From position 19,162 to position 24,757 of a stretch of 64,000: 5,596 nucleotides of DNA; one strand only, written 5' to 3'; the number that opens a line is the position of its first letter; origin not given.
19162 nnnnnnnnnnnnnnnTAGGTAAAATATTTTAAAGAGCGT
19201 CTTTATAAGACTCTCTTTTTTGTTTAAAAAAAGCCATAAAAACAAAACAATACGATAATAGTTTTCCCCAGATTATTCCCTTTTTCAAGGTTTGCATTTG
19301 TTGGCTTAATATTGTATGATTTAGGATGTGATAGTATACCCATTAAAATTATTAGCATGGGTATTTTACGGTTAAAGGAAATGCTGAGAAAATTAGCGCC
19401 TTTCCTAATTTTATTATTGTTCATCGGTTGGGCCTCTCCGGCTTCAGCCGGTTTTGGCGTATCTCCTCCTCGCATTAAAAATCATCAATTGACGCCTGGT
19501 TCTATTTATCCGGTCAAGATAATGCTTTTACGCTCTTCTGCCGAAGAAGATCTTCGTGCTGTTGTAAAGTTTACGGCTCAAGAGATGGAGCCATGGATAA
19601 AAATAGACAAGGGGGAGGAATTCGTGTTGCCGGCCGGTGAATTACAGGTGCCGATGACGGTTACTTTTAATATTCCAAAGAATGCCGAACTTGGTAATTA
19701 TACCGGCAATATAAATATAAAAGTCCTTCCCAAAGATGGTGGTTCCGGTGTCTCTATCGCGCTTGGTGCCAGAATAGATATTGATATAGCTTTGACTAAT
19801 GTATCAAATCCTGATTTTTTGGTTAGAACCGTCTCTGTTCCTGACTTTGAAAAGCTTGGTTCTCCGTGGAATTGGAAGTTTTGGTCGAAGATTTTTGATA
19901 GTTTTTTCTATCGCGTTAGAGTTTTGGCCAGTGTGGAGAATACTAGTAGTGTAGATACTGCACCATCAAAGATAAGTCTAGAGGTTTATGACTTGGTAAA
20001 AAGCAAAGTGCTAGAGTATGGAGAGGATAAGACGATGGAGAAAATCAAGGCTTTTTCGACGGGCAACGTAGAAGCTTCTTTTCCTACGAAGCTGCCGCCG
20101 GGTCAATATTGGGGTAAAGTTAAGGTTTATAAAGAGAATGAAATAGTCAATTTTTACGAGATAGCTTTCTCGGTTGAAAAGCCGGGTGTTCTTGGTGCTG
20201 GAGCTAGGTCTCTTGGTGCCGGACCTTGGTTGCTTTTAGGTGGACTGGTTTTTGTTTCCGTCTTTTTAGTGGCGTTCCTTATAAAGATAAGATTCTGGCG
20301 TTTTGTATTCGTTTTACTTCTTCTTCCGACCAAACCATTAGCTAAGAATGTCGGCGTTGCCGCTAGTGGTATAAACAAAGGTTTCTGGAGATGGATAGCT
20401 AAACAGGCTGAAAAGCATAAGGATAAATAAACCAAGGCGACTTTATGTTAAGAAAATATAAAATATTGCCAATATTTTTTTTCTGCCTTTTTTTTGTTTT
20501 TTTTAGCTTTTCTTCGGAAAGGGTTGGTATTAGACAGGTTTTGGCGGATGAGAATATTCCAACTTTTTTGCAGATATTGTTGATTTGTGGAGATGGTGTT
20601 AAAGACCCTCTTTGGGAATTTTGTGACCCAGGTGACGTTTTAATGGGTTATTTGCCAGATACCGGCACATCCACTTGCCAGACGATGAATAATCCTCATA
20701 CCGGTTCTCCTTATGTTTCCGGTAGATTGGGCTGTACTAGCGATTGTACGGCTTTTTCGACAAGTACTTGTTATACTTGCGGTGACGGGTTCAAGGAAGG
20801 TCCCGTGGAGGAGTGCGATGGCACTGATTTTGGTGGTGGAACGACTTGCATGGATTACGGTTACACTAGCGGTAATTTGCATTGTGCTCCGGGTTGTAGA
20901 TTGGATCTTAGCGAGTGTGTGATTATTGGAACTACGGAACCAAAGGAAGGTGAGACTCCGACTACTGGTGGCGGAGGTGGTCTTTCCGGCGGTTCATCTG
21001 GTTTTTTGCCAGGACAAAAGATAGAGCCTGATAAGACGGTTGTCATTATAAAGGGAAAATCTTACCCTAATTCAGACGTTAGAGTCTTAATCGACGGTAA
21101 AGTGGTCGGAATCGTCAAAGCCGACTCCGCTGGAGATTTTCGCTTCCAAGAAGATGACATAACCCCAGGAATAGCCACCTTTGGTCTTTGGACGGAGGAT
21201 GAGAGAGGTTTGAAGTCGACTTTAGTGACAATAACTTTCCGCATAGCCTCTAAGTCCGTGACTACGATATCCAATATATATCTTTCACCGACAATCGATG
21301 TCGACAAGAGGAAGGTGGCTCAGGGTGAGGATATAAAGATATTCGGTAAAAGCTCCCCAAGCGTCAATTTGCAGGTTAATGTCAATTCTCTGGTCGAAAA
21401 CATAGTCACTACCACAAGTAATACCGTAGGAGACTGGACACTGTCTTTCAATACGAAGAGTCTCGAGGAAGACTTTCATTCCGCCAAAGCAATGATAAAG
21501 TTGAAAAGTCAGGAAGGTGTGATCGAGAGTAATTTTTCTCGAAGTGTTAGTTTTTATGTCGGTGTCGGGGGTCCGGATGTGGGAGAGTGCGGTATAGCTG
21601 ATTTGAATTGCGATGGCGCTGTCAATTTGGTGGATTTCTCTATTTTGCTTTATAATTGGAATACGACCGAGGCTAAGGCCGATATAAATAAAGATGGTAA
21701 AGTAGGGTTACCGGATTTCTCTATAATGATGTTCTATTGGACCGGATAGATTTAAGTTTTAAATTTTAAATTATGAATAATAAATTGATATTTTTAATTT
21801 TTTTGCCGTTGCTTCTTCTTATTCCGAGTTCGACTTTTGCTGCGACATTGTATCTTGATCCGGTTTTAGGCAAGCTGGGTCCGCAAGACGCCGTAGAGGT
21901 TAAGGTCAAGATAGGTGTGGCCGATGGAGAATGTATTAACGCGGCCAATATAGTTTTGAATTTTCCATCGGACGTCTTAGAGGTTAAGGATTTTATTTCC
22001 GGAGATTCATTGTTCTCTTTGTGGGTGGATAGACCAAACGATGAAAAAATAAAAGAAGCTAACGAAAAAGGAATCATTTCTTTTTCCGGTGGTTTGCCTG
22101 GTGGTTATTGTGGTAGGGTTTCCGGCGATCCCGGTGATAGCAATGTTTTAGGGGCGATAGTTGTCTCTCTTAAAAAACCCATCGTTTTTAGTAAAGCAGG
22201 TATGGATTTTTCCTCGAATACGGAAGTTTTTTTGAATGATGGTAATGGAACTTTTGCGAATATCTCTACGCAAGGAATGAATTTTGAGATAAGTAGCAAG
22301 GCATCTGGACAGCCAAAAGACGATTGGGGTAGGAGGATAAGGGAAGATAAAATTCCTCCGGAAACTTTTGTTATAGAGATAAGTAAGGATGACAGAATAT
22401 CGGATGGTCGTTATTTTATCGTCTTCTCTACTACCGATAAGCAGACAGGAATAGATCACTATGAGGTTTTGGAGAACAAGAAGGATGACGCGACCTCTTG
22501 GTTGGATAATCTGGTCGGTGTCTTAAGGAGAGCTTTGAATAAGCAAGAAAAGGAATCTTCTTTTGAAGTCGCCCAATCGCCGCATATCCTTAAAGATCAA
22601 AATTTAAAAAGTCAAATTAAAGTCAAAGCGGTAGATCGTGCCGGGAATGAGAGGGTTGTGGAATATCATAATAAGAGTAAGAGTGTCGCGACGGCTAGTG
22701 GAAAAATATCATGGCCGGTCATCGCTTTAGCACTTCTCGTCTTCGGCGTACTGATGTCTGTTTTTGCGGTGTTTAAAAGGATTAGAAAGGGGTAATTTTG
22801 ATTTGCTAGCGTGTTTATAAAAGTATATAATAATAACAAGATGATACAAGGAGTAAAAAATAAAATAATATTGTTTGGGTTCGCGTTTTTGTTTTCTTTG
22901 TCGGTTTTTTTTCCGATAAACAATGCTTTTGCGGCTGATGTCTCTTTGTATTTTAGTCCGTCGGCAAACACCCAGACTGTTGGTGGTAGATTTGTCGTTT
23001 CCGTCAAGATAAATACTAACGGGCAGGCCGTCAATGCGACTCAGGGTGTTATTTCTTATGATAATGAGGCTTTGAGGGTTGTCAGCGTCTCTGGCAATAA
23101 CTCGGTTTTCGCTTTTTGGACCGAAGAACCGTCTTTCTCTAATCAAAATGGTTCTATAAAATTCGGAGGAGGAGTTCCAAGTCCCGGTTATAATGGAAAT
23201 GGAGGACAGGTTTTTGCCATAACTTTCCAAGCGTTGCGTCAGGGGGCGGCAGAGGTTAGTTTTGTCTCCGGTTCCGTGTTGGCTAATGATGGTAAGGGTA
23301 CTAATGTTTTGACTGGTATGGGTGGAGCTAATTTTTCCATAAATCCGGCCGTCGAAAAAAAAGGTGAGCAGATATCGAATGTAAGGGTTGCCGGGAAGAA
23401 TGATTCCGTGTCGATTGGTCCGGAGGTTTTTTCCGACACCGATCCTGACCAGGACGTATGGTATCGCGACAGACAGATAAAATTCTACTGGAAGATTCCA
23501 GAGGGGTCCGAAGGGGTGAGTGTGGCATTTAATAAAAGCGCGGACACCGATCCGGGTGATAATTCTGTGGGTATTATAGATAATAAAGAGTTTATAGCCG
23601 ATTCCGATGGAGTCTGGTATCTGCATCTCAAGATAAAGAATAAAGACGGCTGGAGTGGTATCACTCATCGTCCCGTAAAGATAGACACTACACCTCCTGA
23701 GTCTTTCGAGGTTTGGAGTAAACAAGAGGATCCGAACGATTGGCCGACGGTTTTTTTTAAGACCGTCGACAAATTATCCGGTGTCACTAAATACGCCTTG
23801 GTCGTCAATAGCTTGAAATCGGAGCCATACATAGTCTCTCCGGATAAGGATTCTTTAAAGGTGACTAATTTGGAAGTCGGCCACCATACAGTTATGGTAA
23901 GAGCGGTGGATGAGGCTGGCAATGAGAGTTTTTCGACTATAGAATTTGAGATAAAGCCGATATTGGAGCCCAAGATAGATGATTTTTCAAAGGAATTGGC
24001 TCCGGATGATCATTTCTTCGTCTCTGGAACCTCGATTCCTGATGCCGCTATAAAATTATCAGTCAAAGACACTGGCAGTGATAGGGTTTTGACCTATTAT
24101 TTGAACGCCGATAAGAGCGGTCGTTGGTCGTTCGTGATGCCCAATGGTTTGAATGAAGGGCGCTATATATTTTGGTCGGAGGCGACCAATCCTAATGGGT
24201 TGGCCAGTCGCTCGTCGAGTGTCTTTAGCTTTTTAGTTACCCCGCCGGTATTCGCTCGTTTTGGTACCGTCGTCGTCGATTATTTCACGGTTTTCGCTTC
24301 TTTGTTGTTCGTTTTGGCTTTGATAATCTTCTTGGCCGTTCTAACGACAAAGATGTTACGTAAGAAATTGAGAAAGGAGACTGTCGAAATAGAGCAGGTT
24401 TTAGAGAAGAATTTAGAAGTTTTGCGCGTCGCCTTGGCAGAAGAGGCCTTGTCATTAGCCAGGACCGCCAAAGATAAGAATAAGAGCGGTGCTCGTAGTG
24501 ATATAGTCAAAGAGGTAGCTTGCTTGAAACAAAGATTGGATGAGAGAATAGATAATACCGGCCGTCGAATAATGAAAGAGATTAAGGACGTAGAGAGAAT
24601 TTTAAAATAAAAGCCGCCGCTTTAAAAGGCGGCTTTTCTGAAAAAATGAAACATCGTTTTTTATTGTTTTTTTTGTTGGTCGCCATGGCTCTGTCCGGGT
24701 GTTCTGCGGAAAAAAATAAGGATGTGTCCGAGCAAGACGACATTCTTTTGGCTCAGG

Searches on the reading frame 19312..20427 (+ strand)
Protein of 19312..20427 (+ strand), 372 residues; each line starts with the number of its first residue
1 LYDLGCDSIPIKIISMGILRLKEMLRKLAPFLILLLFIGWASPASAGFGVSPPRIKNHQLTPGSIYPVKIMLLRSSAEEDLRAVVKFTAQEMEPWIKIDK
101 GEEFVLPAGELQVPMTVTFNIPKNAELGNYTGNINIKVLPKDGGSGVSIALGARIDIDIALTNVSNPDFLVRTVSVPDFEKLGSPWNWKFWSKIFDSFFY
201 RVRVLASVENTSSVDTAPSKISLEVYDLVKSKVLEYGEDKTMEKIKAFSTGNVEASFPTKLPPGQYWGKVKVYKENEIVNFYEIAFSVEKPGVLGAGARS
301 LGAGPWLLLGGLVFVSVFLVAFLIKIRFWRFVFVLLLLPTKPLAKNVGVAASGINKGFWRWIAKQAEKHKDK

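Call 9: search_protein_families(library=pfam, proteins=[window:19312-20427:+], max_evalue=0.001)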
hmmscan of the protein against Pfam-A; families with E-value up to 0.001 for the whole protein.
window:19312-20427:+ (372 aa): 0 families

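Call 69: search_protein_families(library=pfam, proteins=[window:19312-20427:+], max_evalue=1)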
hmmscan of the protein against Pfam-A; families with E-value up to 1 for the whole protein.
window:19312-20427:+ (372 aa): 2 families
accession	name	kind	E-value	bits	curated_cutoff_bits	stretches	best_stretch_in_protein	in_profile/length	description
PF22680.2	Glyco_hydro_123_N_2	-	0.0017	18.6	27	1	100-137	105-141/142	Glycoside hydrolase 123 N-terminal domain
PF09608.15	Alph_Pro_TM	-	0.068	13.4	24.5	1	236-293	134-191/227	Putative transmembrane protein (Alph_Pro_TM)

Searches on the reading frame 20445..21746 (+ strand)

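Call 9: search_protein_families(library=pfam, proteins=[window:20445-21746:+], max_evalue=0.001)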
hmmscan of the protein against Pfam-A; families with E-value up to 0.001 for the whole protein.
window:20445-21746:+ (434 aa): 1 family
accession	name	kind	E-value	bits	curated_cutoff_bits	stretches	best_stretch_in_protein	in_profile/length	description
PF00404.24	Dockerin_1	-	1.4e-05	25.6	22.9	1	385-429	2-53/57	Dockerin type I domain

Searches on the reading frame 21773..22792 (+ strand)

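Call 9: search_protein_families(library=pfam, proteins=[window:21773-22792:+], max_evalue=0.001)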
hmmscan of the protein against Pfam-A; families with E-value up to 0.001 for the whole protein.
window:21773-22792:+ (340 aa): 0 families

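Call 69: search_protein_families(library=pfam, proteins=[window:21773-22792:+], max_evalue=1)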
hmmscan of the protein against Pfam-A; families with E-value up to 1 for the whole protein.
window:21773-22792:+ (340 aa): 2 families
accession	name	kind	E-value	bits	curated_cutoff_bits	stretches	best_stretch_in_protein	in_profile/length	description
PF00963.24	Cohesin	-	0.014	16.1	24.1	1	38-105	13-76/139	Cohesin domain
PF15284.11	PAGK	-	0.44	10.9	22.8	1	9-24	7-22/64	Phage-encoded virulence factor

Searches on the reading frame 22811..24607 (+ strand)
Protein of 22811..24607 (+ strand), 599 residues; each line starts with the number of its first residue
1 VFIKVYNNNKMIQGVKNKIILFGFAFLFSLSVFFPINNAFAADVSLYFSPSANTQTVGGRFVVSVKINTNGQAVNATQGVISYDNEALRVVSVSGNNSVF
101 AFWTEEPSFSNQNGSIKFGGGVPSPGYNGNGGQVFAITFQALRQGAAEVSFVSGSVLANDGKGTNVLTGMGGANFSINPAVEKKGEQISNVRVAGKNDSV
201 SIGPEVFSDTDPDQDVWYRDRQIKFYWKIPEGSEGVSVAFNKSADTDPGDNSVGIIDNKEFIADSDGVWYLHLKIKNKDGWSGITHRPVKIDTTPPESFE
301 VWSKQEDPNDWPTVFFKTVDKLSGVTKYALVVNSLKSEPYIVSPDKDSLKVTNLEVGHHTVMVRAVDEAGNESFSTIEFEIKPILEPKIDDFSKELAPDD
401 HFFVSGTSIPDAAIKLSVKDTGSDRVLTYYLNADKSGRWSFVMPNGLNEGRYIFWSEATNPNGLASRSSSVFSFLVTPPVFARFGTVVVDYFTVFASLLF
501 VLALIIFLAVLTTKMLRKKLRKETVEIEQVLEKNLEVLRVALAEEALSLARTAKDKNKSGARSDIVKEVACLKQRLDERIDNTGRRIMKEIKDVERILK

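Call 9: search_protein_families(library=pfam, proteins=[window:22811-24607:+], max_evalue=0.001)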
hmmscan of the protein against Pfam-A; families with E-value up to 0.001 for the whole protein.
window:22811-24607:+ (599 aa): 3 families
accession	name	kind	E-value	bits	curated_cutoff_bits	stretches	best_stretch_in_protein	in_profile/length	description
PF19077.6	Big_13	-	1.3e-10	42.1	27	1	405-474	32-98/102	Bacterial Ig-like domain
PF00963.24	Cohesin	-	9.3e-07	29.6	24.1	1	53-160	8-123/139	Cohesin domain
PF07495.19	Y_Y_Y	-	0.00055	20.2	26.6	0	345-381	26-64/65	Y_Y_Y domain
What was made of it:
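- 22811..24610 (+): Upstream neighbour: 599-aa surface protein (cohesin + Big_13 domains); context, not part of the protein. Pfam (call 9).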

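Call 81: search_protein_families(library=ncbifam, proteins=[window:22811-24607:+], max_evalue=0.01)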
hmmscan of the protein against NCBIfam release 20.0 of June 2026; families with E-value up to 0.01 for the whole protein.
window:22811-24607:+ (599 aa): 4 families
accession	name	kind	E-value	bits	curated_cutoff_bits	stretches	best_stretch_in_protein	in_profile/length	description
NF047446.1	barrel_OmpL47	domain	1.5e-06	28.6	40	1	313-380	6-67/68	OmpL47-type beta-barrel domain-containing protein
NF033510.3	Ca_tandemer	repeat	1.1e-05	25.7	50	0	390-463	21-93/96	Ca2+-stabilized repeat-containing adhesin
NF033707.1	T9SS_sortase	equivalog_domain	0.0005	17.8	420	1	350-392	957-999/1095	type IX secretion system sortase PorU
NF040520.1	Ig_like_BLP2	equivalog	0.0024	16.1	750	1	362-537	485-672/730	Ig-like repeat protein Blp2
